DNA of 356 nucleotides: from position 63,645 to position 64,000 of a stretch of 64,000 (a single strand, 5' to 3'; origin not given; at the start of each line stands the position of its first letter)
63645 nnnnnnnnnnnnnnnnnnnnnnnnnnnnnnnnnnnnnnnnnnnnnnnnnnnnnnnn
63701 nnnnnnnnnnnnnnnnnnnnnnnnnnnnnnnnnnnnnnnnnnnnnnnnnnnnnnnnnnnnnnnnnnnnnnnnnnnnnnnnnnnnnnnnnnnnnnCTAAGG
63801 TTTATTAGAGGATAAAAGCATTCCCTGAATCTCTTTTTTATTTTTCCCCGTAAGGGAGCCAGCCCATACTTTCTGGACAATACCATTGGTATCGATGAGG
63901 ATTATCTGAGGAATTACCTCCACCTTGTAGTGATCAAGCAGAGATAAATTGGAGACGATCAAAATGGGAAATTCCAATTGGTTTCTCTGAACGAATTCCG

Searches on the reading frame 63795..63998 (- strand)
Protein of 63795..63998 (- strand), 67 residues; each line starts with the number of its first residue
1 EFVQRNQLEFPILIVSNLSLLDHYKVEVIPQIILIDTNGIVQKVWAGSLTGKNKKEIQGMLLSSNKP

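Call 3: search_protein_families(library=pfam, proteins=[window:63795-63998:-], max_evalue=0.1)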
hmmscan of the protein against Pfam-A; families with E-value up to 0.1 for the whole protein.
window:63795-63998:- (67 aa): 3 families
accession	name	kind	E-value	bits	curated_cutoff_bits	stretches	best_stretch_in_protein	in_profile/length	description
PF00578.27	AhpC-TSA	-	0.0039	17.6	26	1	1-43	75-123/124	AhpC/TSA family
PF08534.16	Redoxin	-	0.026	14.7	26.6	1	1-55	79-142/148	Redoxin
PF13905.12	Thioredoxin_8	-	0.042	14.6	27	1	8-41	61-94/94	Thioredoxin-like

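Call 4: search_protein_families(library=ncbifam, proteins=[window:63795-63998:-], max_evalue=1)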
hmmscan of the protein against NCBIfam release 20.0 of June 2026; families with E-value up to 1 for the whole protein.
window:63795-63998:- (67 aa): 4 families
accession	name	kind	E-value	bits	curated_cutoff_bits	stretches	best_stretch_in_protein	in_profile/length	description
NF002854.0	PRK03147.1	subfamily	7.4e-09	35.7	170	1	1-55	112-166/176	thiol-disulfide oxidoreductase ResA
NF041202.1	StoA_CxxC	exception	2.4e-06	27.5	210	1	1-56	104-159/163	endospore biogenesis thiol-disulfide oxidoreductase StoA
NF010625.0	PRK14018.1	equivalog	0.014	13.9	522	1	9-52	120-163/521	bifunctional peptide-methionine (S)-S-oxide reductase MsrA/peptide-methionine (R)-S-oxide reductase MsrB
TIGR01526.1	nadR_NMN_Atrans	equivalog_domain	0.041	13.1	341.15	1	22-58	225-261/325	nicotinamide-nucleotide adenylyltransferase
